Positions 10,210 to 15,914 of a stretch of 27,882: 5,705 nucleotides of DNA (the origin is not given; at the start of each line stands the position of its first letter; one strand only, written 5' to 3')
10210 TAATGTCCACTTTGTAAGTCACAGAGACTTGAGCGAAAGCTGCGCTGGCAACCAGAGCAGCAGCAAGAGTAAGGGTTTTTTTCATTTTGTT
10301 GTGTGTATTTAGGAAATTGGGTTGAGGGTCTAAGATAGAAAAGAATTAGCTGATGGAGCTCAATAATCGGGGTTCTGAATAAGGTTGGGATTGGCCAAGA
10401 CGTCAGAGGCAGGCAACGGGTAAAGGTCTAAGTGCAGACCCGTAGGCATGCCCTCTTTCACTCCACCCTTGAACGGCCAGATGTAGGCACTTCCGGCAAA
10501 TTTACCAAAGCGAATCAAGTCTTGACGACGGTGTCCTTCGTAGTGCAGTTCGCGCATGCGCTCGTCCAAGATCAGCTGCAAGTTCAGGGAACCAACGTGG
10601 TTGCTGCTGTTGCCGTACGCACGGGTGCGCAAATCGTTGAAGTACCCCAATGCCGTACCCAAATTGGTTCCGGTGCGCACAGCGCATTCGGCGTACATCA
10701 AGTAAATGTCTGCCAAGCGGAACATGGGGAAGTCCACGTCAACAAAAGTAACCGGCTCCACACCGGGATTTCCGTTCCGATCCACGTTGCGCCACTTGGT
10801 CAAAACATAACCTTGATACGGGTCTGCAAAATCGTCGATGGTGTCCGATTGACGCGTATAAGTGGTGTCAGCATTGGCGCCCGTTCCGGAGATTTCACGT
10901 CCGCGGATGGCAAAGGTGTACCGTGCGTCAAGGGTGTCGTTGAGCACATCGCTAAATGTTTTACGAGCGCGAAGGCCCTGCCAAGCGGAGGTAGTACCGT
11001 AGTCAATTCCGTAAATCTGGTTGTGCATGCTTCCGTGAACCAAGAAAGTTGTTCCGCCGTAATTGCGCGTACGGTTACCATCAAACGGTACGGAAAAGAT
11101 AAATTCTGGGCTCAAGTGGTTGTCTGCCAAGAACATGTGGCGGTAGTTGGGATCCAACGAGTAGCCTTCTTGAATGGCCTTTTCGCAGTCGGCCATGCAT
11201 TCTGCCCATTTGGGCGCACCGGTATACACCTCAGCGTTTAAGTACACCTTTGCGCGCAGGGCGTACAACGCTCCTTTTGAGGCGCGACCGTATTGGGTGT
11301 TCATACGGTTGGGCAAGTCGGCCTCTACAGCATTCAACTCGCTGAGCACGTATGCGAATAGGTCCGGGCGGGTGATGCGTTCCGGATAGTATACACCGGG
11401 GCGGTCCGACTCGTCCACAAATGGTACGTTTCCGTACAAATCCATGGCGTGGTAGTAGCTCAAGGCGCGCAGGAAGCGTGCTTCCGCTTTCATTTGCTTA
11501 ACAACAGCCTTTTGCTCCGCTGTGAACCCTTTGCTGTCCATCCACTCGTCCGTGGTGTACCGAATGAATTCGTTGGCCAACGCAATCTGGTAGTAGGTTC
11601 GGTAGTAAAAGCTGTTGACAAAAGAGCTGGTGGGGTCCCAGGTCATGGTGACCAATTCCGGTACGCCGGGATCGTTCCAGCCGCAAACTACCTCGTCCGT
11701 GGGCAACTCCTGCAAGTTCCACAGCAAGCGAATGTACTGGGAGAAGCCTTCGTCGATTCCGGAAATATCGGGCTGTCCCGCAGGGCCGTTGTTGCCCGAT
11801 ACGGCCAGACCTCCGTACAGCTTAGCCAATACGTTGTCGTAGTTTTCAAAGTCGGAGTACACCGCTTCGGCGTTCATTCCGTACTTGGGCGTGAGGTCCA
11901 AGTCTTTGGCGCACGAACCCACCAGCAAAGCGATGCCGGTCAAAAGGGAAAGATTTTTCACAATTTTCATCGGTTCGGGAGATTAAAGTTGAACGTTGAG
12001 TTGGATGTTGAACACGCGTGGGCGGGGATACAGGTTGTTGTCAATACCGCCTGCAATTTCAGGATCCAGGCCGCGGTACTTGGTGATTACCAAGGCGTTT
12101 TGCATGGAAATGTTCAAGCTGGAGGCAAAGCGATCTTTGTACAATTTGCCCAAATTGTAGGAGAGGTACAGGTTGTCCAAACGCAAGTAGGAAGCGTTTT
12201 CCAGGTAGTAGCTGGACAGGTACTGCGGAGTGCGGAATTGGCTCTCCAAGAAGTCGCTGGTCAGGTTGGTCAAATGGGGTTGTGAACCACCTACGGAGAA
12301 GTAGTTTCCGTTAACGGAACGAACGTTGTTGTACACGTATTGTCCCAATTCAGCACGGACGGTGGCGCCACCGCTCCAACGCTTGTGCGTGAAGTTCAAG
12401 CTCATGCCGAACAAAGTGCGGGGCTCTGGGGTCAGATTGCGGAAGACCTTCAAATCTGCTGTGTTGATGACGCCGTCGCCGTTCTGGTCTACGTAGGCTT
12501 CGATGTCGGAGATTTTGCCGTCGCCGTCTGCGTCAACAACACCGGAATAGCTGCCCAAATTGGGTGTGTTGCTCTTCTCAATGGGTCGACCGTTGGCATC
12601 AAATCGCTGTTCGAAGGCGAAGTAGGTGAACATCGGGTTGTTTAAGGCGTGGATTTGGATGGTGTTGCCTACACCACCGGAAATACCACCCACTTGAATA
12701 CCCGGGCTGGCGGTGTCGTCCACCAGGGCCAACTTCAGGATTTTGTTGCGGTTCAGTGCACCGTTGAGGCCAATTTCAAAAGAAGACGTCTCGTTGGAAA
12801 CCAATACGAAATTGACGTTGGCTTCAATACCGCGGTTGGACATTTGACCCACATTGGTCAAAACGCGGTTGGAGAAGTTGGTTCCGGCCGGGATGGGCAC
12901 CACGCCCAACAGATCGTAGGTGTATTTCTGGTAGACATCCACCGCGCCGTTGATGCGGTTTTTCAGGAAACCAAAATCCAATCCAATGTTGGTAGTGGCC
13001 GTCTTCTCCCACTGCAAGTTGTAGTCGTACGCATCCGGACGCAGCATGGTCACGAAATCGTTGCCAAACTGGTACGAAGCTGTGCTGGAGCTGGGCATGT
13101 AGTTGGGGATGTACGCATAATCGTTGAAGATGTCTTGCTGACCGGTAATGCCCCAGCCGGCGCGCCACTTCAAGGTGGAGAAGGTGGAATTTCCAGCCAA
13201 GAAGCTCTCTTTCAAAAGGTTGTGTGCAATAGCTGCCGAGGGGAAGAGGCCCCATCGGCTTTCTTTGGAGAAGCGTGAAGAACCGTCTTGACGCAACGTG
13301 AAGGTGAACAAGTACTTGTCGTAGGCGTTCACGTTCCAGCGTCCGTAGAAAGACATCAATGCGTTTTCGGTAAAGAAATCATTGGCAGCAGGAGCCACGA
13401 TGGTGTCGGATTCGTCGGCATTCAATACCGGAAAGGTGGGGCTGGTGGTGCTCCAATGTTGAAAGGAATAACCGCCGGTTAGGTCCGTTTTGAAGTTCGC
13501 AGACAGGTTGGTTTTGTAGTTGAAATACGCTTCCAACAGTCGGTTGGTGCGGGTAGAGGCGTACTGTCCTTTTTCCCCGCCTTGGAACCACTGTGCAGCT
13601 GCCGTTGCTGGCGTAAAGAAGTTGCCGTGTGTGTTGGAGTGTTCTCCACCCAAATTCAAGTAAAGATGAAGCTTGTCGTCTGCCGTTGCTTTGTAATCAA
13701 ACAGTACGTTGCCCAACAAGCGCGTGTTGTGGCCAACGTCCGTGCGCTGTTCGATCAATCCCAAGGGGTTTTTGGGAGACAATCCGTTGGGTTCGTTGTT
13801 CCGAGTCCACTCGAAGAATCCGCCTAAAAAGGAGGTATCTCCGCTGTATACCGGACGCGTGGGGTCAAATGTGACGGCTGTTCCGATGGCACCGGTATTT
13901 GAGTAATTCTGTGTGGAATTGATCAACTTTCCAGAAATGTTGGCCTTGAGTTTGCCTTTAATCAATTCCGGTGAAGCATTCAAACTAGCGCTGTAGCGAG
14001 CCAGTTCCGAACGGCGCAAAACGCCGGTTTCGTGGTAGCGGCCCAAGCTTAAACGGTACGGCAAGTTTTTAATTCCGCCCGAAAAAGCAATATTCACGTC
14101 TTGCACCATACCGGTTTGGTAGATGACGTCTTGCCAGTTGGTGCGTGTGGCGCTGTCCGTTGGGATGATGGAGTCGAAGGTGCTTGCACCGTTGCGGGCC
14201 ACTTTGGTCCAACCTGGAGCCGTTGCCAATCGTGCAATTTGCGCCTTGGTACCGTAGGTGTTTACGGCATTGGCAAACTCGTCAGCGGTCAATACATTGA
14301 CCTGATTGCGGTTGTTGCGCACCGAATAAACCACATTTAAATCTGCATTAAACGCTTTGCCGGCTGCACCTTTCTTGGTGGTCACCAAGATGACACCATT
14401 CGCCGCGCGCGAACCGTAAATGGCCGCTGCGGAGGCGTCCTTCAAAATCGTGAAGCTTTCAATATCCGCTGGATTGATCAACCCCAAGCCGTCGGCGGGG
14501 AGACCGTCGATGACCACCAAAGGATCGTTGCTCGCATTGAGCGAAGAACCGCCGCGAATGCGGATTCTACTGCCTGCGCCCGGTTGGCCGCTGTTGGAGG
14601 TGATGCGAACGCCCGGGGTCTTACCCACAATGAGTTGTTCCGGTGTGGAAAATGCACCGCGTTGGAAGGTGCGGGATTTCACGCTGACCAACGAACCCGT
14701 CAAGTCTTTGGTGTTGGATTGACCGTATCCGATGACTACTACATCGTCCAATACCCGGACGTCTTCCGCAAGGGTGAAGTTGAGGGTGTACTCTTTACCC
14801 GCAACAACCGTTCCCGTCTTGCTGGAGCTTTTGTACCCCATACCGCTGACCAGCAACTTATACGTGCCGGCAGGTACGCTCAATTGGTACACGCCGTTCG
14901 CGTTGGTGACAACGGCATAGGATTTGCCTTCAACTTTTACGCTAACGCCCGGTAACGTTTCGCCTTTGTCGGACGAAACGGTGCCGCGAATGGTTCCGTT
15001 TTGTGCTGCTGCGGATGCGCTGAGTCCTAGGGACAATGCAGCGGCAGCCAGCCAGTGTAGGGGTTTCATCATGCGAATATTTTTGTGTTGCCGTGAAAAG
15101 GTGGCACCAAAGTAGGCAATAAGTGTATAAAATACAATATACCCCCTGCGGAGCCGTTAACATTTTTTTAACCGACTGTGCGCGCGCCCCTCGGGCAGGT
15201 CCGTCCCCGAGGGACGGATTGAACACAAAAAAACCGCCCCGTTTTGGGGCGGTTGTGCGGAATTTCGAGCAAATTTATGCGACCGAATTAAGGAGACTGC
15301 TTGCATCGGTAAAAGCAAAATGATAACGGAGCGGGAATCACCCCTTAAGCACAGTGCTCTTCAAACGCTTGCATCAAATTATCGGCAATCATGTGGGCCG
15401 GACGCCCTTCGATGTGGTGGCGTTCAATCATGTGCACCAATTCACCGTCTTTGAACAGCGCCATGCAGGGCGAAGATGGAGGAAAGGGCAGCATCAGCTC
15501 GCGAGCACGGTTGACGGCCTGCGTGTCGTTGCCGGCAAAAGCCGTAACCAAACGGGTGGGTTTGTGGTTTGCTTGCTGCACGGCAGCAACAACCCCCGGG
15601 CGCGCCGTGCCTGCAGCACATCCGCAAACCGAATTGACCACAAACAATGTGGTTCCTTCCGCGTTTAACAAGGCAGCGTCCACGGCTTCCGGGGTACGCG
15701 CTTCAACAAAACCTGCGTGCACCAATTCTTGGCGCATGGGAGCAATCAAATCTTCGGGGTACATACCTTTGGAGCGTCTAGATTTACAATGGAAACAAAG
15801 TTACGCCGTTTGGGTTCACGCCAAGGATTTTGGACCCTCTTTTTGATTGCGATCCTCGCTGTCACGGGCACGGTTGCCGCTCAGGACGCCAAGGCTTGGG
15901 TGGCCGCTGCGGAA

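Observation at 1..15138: Starch/maltose PUL joined to the core glycolysis operon, apparently under one Nudix-type (NrtR-family) regulator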

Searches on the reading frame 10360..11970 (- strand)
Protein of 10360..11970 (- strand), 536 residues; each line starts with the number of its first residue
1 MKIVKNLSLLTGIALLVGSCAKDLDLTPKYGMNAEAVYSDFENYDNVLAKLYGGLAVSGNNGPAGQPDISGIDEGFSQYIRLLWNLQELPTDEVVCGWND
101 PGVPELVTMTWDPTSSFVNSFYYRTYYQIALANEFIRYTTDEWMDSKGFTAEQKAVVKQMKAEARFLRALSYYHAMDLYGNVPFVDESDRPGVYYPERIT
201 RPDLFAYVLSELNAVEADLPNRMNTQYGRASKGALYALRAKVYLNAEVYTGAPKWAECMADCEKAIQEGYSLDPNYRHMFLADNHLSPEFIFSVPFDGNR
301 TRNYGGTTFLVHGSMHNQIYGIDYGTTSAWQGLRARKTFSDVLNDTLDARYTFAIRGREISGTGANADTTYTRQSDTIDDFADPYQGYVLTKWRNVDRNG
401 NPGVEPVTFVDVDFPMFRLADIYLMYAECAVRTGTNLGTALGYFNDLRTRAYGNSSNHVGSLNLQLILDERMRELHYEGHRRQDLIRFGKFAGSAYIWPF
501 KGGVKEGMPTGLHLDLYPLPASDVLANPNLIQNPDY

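Call 3: search_protein_families(library=pfam, proteins=[window:10360-11970:-])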
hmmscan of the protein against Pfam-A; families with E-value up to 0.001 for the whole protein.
window:10360-11970:- (536 aa): 3 families
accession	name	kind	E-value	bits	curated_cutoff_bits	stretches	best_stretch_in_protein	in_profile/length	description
PF07980.17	SusD_RagB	-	1.7e-31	110.4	23.1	1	288-536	1-297/297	SusD family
PF14322.12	SusD-like_3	-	4.7e-14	53.5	27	1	109-244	65-191/191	Starch-binding associating with outer membrane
PF12771.13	SusD-like_2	-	0.00026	20.4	27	0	118-223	56-154/415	Starch-binding associating with outer membrane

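Call 64: search_protein_families(library=ncbifam, proteins=[window:10360-11970:-], max_evalue=0.00001)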
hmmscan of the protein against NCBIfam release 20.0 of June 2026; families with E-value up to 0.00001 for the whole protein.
window:10360-11970:- (536 aa): 2 families
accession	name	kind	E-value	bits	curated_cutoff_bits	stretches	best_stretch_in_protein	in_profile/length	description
NF033071.0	SusD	exception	2.2e-112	376.1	725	2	13-340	15-340/558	starch-binding outer membrane lipoprotein SusD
NF033072.0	NanU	exception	4.9e-08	32.5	425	0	123-455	104-427/521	SusD family outer membrane lipoprotein NanU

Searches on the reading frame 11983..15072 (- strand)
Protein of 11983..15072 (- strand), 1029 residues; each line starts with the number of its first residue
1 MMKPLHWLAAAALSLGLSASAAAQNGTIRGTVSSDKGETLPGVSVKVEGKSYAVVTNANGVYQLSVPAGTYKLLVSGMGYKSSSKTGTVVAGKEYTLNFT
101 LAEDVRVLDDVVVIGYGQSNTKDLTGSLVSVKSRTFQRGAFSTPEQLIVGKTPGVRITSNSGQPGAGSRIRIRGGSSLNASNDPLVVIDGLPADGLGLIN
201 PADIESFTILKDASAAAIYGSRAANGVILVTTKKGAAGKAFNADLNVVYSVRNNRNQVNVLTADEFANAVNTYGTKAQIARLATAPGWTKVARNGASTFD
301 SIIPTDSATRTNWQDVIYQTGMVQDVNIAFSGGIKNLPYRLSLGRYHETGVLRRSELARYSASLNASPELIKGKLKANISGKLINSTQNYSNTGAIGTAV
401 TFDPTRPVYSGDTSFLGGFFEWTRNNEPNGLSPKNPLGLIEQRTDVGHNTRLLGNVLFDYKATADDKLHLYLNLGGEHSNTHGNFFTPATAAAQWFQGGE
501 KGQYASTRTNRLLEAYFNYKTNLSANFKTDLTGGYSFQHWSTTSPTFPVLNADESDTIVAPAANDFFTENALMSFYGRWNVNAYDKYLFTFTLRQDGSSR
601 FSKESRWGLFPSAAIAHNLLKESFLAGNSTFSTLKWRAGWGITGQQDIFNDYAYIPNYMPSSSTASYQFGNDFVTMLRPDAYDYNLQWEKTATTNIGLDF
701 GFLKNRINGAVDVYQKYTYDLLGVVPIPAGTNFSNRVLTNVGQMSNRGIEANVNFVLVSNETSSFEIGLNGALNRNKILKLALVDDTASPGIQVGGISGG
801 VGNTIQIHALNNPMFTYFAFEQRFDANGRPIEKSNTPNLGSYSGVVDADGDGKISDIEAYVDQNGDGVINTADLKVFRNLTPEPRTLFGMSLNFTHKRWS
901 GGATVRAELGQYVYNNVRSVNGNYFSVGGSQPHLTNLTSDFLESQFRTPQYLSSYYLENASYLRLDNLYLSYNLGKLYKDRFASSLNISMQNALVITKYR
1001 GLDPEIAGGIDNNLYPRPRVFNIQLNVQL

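Call 6: search_protein_families(library=pfam, proteins=[window:11983-15072:-])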
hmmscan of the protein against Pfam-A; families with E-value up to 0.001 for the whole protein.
window:11983-15072:- (1029 aa): 4 families
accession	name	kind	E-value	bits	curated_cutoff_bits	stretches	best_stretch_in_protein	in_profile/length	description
PF13715.12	CarbopepD_reg_2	-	1.1e-17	64.3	32.2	1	28-113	1-88/88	CarboxypepD_reg-like domain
PF07715.20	Plug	-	7.9e-17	62.2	23.9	1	122-227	3-107/107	TonB-dependent Receptor Plug Domain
PF13620.12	CarboxypepD_reg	-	5.2e-16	59.2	32.3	1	27-101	1-81/82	Carboxypeptidase regulatory-like domain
PF00593.30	TonB_dep_Rec_b-barrel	-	1.2e-12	48.9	27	1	402-992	2-435/436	TonB dependent receptor-like, beta-barrel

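Call 64: search_protein_families(library=ncbifam, proteins=[window:11983-15072:-], max_evalue=0.00001)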
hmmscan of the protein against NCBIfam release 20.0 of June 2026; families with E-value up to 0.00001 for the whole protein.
window:11983-15072:- (1029 aa): 2 families
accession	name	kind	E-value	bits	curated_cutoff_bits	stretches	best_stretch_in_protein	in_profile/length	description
TIGR04056.1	OMP_RagA_SusC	subfamily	6e-200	667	368.25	1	27-1029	2-981/981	SusC/RagA family TonB-linked outer membrane protein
TIGR04057.1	SusC_RagA_signa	signature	8.7e-20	70.2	46.2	1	203-233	1-31/31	SusC/RagA subfamily TonB-dependent outer membrane receptor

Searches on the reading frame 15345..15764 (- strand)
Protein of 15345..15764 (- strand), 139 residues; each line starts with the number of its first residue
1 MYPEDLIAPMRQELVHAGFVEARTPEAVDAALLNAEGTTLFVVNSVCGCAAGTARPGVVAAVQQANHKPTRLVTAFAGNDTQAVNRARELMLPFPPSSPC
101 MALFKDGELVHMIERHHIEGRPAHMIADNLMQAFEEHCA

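Call 6: search_protein_families(library=pfam, proteins=[window:15345-15764:-])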
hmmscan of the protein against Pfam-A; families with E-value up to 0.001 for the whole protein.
window:15345-15764:- (139 aa): 1 family
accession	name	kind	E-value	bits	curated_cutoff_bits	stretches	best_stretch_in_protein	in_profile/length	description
PF06491.16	Disulph_isomer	-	4.3e-61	205.5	25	1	2-138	1-136/136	Disulphide isomerase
